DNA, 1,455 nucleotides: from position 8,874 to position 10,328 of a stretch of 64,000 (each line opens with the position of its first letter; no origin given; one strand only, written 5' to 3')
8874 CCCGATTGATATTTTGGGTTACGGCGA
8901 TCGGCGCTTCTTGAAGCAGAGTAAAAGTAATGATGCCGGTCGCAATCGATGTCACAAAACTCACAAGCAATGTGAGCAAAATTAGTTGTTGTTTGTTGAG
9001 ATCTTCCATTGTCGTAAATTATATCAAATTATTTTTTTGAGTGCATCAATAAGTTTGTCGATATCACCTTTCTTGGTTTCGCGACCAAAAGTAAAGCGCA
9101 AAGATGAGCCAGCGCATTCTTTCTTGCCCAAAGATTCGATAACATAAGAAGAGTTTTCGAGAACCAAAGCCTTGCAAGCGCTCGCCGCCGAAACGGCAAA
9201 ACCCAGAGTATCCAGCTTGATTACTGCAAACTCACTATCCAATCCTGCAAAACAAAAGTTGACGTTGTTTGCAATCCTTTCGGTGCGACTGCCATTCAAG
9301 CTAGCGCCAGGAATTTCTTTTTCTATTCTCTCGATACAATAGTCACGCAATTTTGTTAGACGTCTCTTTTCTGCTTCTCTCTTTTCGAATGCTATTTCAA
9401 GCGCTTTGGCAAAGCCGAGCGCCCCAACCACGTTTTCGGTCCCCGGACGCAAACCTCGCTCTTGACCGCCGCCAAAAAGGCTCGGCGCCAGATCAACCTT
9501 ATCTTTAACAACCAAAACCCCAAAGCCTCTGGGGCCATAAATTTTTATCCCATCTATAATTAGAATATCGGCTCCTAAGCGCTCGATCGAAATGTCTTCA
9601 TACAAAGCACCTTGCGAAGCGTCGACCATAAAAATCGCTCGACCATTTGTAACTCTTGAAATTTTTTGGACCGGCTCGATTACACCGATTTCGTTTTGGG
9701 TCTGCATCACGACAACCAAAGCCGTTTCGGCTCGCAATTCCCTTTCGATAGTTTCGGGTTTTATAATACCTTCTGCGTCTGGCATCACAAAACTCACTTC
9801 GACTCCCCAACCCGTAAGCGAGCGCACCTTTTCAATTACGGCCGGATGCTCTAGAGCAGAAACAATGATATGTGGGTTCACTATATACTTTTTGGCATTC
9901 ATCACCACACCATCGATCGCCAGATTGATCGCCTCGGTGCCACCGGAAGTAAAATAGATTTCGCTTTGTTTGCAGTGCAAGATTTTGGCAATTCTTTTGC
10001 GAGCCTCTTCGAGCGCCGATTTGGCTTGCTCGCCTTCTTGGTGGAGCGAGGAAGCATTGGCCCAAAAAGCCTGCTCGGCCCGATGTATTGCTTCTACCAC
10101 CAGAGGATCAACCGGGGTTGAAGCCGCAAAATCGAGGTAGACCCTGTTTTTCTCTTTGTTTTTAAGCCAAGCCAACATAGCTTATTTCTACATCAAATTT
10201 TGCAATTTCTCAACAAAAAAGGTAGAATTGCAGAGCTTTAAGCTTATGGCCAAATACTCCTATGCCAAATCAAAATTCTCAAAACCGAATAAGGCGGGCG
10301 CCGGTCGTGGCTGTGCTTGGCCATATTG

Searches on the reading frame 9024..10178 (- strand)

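Call 9: search_protein_families(library=pfam, proteins=[window:9024-10178:-], max_evalue=0.001)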
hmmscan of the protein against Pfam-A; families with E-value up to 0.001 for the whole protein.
window:9024-10178:- (384 aa): 2 families
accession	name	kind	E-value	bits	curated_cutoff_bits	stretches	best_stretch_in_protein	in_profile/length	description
PF00266.25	Aminotran_5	-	1.4e-63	215.6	21.5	1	13-376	1-371/371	Aminotransferase class-V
PF00155.27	Aminotran_1_2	-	0.00033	20.4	19.7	0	36-185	28-184/361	Aminotransferase class I and II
